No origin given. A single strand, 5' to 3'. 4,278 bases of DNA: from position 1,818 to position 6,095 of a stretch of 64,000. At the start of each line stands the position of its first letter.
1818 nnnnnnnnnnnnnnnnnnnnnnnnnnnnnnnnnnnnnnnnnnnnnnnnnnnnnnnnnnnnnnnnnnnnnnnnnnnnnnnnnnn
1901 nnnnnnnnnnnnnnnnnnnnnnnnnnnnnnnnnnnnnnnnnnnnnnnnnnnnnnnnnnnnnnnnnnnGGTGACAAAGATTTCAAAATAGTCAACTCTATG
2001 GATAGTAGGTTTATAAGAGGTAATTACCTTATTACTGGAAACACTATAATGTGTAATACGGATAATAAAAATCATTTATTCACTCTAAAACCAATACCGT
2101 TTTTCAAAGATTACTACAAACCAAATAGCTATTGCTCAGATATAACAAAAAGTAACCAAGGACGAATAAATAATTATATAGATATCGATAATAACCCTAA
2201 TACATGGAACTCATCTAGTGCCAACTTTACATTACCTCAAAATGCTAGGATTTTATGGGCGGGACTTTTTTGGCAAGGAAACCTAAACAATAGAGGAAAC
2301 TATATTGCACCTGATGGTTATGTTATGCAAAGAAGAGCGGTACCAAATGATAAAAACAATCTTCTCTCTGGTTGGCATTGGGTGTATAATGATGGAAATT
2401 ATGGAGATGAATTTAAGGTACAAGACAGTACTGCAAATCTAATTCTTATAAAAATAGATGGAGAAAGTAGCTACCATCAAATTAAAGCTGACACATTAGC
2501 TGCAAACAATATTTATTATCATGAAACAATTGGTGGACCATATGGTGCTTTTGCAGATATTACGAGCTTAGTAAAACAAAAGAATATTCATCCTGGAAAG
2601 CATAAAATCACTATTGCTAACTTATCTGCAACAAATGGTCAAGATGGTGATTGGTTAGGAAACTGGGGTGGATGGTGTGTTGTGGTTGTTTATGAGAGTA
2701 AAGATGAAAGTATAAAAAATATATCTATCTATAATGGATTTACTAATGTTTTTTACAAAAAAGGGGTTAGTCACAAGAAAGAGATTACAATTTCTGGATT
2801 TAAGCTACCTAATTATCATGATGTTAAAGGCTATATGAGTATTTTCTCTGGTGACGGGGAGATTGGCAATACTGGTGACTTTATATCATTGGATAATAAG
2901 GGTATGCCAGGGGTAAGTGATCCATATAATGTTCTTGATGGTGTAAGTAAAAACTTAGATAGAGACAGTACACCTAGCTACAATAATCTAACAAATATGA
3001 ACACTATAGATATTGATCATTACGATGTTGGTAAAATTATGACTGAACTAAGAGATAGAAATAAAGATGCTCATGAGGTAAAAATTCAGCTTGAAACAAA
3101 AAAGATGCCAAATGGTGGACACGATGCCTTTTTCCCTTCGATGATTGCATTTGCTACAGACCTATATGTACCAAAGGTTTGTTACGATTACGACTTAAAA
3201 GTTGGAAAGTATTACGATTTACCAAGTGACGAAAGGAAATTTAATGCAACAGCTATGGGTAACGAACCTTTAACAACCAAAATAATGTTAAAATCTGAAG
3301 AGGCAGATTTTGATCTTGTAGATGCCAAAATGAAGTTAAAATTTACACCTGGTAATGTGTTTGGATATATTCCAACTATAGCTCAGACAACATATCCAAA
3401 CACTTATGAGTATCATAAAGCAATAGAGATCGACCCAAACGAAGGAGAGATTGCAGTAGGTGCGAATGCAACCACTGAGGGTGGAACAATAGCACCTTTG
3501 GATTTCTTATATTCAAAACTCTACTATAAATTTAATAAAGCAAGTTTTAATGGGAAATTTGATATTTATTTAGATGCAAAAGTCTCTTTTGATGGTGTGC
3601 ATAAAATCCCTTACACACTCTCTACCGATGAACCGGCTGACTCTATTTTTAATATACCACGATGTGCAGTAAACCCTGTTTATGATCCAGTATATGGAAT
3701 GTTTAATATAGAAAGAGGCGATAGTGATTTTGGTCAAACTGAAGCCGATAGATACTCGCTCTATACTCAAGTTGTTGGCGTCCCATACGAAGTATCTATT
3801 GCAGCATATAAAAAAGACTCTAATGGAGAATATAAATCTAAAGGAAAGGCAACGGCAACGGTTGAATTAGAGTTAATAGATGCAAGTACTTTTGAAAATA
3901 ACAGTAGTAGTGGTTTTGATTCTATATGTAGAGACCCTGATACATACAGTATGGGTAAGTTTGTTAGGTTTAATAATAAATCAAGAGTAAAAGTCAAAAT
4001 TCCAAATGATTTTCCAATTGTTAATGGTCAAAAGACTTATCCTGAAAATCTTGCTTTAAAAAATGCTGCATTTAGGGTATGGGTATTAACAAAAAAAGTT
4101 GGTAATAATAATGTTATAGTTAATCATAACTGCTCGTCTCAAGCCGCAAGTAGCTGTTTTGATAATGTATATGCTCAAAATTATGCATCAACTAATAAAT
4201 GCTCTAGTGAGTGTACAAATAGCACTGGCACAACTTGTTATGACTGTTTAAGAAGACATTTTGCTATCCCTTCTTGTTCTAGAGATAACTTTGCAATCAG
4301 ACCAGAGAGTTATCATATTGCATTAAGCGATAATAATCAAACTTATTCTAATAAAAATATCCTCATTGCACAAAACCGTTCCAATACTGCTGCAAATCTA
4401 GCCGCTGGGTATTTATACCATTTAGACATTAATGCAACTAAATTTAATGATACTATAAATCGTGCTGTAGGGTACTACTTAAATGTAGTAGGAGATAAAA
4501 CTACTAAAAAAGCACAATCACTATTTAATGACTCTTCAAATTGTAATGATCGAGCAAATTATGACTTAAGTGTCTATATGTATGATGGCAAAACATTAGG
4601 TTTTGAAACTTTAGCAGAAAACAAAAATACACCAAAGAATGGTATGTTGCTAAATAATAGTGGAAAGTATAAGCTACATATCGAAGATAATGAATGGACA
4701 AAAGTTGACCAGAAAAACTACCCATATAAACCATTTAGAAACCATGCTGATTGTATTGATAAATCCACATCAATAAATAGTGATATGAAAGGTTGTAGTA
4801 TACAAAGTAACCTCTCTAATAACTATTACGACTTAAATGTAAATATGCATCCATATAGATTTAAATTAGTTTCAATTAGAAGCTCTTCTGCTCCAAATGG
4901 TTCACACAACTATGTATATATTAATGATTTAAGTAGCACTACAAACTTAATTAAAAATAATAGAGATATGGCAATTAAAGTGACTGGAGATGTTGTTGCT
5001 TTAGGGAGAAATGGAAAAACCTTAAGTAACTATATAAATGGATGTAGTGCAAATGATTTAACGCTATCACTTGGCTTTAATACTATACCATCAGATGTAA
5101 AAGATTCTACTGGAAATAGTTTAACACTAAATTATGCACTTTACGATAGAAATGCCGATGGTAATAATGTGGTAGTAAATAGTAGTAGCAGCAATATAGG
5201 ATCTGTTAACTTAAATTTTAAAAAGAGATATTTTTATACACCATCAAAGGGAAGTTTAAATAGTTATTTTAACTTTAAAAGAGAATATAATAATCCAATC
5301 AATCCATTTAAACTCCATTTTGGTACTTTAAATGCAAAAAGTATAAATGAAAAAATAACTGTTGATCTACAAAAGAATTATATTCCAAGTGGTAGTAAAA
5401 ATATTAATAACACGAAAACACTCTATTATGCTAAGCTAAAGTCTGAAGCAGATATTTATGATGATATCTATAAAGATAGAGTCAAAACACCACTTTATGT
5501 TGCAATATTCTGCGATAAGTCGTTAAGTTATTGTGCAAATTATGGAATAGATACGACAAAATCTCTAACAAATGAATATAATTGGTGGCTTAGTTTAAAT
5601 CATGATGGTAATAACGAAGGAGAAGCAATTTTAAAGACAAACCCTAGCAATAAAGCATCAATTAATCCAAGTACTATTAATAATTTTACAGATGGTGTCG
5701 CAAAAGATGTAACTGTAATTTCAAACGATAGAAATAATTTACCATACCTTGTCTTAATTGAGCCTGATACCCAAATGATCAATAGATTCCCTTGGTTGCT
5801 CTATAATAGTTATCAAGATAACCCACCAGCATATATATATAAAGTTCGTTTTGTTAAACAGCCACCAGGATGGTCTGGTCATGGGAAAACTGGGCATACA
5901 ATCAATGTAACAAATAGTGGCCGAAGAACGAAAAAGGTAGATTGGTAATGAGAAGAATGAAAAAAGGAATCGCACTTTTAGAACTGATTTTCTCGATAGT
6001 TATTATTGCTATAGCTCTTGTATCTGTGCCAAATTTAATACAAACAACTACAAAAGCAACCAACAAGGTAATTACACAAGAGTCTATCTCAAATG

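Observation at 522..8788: Orphan five-gene operon: giant secreted multidomain protein plus four prepilin-type proteins, with no assembly machinery nearby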

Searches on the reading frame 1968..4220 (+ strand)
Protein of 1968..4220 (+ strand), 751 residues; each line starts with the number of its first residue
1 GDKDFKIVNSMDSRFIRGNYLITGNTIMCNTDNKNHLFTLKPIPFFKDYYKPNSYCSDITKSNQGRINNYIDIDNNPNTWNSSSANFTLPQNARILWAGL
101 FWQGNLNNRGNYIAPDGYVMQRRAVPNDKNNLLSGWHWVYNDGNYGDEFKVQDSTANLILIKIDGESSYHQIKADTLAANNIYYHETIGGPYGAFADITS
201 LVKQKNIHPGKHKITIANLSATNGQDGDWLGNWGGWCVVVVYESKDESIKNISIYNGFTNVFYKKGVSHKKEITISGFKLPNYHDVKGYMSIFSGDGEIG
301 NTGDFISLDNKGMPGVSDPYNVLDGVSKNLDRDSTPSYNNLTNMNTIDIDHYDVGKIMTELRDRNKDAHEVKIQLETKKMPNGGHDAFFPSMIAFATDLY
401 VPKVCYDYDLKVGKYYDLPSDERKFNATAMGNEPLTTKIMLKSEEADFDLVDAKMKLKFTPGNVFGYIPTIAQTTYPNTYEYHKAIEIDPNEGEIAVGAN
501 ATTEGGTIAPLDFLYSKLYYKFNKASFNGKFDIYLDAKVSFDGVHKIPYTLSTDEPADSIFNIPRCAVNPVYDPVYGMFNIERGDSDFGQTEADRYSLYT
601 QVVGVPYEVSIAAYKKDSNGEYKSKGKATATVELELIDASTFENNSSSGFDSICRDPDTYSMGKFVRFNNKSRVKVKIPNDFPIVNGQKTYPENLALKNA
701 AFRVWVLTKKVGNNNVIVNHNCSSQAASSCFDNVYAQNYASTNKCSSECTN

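Call 47: predict_structure(alignment_id=A3)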
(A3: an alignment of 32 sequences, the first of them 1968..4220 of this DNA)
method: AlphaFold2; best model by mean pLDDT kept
length: 751 residues; sequences in the alignment: 32
mean_pLDDT: 81.9   pTM: 0.70
mean pLDDT of the five models: 81.9, 81.8, 80.6, 79.5, 79.5
residues with pLDDT >= 90: 303; 70-90: 290; 50-70: 122; < 50: 36
segments of 3 or more residues with pLDDT < 50: 37-45, 114-116, 569-575, 643-650, 652-655, 748-751
pLDDT, mean of each block of 10 residues (from residue 1): 90 88 89 56 52 67 71 88 91 95 89 55 92 92 72 96 92 97 84 97 92 94 78 92 88 94 74 86 87 77 82 78 69 58 74 93 88 86 77 92 85 77 90 91 77 96 94 82 90 94 92 90 95 92 78 87 76 59 88 73 75 85 87 79 45 53 87 91 79 69 82 81 84 86 54 36
secondary structure, 60 per line:
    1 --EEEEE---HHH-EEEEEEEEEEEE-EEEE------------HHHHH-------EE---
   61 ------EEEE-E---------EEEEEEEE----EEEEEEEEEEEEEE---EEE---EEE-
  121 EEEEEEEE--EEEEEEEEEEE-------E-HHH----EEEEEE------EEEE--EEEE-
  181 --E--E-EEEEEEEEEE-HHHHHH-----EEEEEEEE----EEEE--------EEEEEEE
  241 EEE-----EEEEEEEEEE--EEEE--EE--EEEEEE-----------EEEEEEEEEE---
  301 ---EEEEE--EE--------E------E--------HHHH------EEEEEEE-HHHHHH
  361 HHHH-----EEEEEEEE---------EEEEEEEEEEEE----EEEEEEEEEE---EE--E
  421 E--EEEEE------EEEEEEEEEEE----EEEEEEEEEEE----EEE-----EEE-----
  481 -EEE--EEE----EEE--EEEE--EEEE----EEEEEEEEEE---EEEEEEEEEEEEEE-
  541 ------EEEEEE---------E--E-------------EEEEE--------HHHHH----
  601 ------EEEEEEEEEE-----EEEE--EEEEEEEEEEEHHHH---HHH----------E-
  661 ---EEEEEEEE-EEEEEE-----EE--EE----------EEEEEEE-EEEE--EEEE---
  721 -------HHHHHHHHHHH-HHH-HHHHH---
elements in order (helices of 4 or more, strands of 3 or more residues): E3-7 E15-26 E28-31 H44-48 E67-70 E82-89 E94-107 E111-113 E117-119 E121-128 E131-141 E158-163 E170-173 E176-179 E188-197 H199-204 E210-217 E222-225 E234-243 E249-258 E261-264 E271-276 E288-297 E304-308 H337-340 E347-353 H355-364 E370-377 E387-398 E403-412 E424-428 E435-445 E450-460 E465-467 E473-475 E482-484 E487-489 E494-496 E499-502 E505-508 E513-522 E526-539 E547-552 E579-583 H592-596 E607-616 E622-625 E628-638 H639-642 E664-671 E673-678 E700-706 E708-711 E714-717 H728-738 H744-748

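Call 52: fold_search(model_id=the predicted structure, library=pdb)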
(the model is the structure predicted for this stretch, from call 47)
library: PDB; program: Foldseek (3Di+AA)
matches with E <= 10: 669; with E <= 0.001: 2
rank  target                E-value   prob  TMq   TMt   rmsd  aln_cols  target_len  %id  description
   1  9vla_A                1.9e-04  0.77  0.16  0.20  27.6       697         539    9  Crystal structure of PNGase Bb in complex with MUXF glycopeptide (released 2026-02-18)
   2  3pvm_B                9.6e-04  0.51  0.14  0.10  28.6       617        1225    8  Structure of Complement C5 in Complex with CVF (released 2011-01-19)
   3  8c8o_A                1.1e-03  0.10  0.10  0.08  29.7      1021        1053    9  In situ structure of the Nitrosopumilus maritimus S-layer - Six-fold symmetry (C6) (released 2024-04-17)
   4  7p4l_C                1.7e-03  0.15  0.09  0.13  34.1       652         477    8  Crystal structure of the trimeric ectodomain of archaeal Fusexin1 (Fsx1) (released 2022-07-13)
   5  7l0o_A                3.2e-03  0.35  0.13  0.19  28.8       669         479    7  Streptococcus gordonii C123 Domain(s)-Structural and Functional Analysis (released 2021-09-08)
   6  6h3j_A                3.2e-03  0.10  0.12  0.05  32.5      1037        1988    8  Structural snapshots of the Type 9 protein translocon Plug-complex (released 2018-11-07)
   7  7p4l_B                4.2e-03  0.12  0.09  0.13  33.6       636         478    9  Crystal structure of the trimeric ectodomain of archaeal Fusexin1 (Fsx1) (released 2022-07-13)
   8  7p4l_A                5.4e-03  0.12  0.09  0.13  33.6       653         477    8  Crystal structure of the trimeric ectodomain of archaeal Fusexin1 (Fsx1) (released 2022-07-13)
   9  7f1x_B                6.7e-03  0.21  0.09  0.17  25.7       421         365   10  X-ray crystal structure of visual arrestin complexed with inositol 1,4,5-triphosphate (released 2021-10-27)
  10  3w5m                  8.6e-03  0.06  0.07  0.05  34.0       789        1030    9  Crystal Structure of Streptomyces avermitilis alpha-L-rhamnosidase (released 2013-03-20)
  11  1evu_B                1.0e-02  0.60  0.10  0.10  18.2       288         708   10  HUMAN FACTOR XIII WITH CALCIUM BOUND IN THE ION SITE (released 2000-05-10)
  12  6byc                  1.0e-02  0.20  0.09  0.08  16.8       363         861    8  Crystal structure of the GH2 exo-beta-mannanase from Xanthomonas axonopodis pv. citri (released 2018-07-18)
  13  1fie_A                1.1e-02  0.57  0.09  0.10  17.6       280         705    9  RECOMBINANT HUMAN COAGULATION FACTOR XIII (released 1997-02-12)
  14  7jxa_D                1.5e-02  0.16  0.10  0.17  21.2       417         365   11  CRYSTAL STRUCTURE OF NATIVE BOVINE ARRESTIN 1 IN COMPLEX WITH INOSITOL 1,4,5-TRIPHOSPHATE (released 2021-10-13)
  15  3w5n                  1.7e-02  0.07  0.08  0.06  25.5       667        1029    8  Crystal Structure of Streptomyces avermitilis alpha-L-rhamnosidase complexed with L-rhamnose (released 2013-03-20)
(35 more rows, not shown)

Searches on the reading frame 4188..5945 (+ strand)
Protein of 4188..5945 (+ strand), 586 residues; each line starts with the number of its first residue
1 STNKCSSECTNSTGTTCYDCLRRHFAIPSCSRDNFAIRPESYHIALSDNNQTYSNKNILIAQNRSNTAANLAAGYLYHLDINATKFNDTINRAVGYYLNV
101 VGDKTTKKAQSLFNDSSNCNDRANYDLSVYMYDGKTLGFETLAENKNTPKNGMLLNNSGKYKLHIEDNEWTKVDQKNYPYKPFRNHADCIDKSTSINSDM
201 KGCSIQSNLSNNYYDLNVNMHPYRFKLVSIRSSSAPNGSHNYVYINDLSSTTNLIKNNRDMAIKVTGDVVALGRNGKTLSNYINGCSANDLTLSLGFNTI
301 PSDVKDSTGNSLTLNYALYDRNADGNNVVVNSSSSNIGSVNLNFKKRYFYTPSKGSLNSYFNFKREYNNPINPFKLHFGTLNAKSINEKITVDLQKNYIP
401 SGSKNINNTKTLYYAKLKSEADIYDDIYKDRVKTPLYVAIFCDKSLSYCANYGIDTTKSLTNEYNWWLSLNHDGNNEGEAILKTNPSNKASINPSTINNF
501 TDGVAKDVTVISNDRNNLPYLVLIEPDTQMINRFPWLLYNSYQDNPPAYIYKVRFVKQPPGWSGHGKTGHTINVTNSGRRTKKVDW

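Call 49: predict_structure(alignment_id=A4)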
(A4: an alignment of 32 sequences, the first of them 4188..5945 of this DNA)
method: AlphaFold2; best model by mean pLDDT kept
length: 586 residues; sequences in the alignment: 32
mean_pLDDT: 86.8   pTM: 0.81
mean pLDDT of the five models: 86.8, 85.7, 85.6, 84.8, 84.8
residues with pLDDT >= 90: 379; 70-90: 137; 50-70: 33; < 50: 37
segments of 3 or more residues with pLDDT < 50: 26-35, 562-586
pLDDT, mean of each block of 10 residues (from residue 1): 62 63 52 60 94 85 92 96 86 88 91 94 95 89 89 96 92 78 74 76 85 91 98 93 95 92 97 97 96 96 93 95 93 84 96 97 96 97 96 95 97 95 90 95 90 72 83 84 97 94 92 94 97 95 95 87 41 37 35
secondary structure, 60 per line:
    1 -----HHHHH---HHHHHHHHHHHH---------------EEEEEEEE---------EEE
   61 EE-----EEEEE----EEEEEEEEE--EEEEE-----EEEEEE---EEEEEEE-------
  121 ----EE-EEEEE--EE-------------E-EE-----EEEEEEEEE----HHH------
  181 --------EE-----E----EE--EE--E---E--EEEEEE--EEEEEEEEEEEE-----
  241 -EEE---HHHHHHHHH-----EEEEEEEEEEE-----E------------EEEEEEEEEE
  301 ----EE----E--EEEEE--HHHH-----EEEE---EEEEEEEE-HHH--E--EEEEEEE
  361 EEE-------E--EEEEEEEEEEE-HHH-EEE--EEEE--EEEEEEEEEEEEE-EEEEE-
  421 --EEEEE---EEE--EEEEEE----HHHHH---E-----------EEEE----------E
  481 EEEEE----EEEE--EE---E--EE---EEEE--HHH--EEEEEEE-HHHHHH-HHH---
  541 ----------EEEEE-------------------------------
elements in order: H6-10 H14-25 E41-48 E58-62 E68-72 E77-85 E88-92 E98-103 E107-113 E128-132 E159-167 E216-221 E224-235 E242-244 H248-256 E262-272 E291-300 E314-318 H321-324 E330-333 E337-344 E354-363 E374-384 E390-392 E395-398 E401-413 E415-419 E423-427 E431-433 E436-441 H446-450 E466-469 E480-485 E490-493 E509-512 E520-526 H528-533 E551-555

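Call 53: fold_search(model_id=the predicted structure, library=pdb)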
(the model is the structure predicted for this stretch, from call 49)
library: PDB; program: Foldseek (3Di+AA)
matches with E <= 10: 1656; with E <= 0.001: 3
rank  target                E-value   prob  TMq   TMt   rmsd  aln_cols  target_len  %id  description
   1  7sqc_2A               3.0e-05  0.69  0.14  0.11  28.6       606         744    8  Ciliary C1 central pair apparatus isolated from Chlamydomonas reinhardtii (released 2022-04-13)
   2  7sqc_2B               1.3e-04  0.54  0.14  0.11  28.9       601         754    8  Ciliary C1 central pair apparatus isolated from Chlamydomonas reinhardtii (released 2022-04-13)
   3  9ijj_4H               1.7e-04  0.57  0.15  0.04  28.8       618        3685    8  In situ structure of the central apparatus in mouse sperm axoneme. (released 2025-06-04)
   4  9e8a_A                1.4e-03  0.23  0.14  0.10  29.8       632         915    9  Integrin aIIbb3 bent conformation from human platelet membrane crude preparation (released 2025-10-15)
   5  8xei_A                6.9e-03  0.15  0.14  0.10  18.9       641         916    8  Cryo-EM structure of integrin ITGAV/ITGB3 complex, conformation 1 (released 2024-12-18)
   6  8wa2_D                8.6e-03  0.25  0.18  0.10  20.1       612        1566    8  cryo-EM structure of native mastigonemes isolated from Chlamydomonas reinhardtii at 3.0 angstrom resolution (released 2024-04-10)
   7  8wa2_C                1.0e-02  0.07  0.11  0.07  28.7       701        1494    8  cryo-EM structure of native mastigonemes isolated from Chlamydomonas reinhardtii at 3.0 angstrom resolution (released 2024-04-10)
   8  9b4h_A                1.1e-02  0.30  0.18  0.08  17.3       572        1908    8  Chlamydomonas reinhardtii mastigoneme filament (released 2024-04-10)
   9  7von                  1.2e-02  0.12  0.12  0.06  33.0       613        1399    8  Native alpha-2-macroglobulin monomer (released 2022-11-16)
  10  5e7l                  1.3e-02  0.41  0.18  0.28  14.4       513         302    8  Crystal structure of mouse CNTN2 FN1-FN3 domains (released 2016-08-31)
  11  8wa2_A                1.6e-02  0.14  0.15  0.06  22.9       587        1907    8  cryo-EM structure of native mastigonemes isolated from Chlamydomonas reinhardtii at 3.0 angstrom resolution (released 2024-04-10)
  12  6zqk_A                1.8e-02  0.13  0.12  0.15  24.2       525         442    8  HER2-binding scFv-Fab fusion 841 (released 2021-06-30)
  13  1nqb_A                2.1e-02  0.20  0.12  0.23  16.3       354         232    7  TRIVALENT ANTIBODY FRAGMENT (released 1997-08-20)
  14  5gs1_G                3.2e-02  0.09  0.08  0.16  17.4       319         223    9  Crystal structure of homo-specific diabody (released 2016-10-12)
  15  5fhx_L                3.7e-02  0.08  0.10  0.15  22.8       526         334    9  CRYSTAL STRUCTURE OF CODV IN COMPLEX WITH IL4 AT 2.55 Ang. RESOLUTION. (released 2016-03-30)
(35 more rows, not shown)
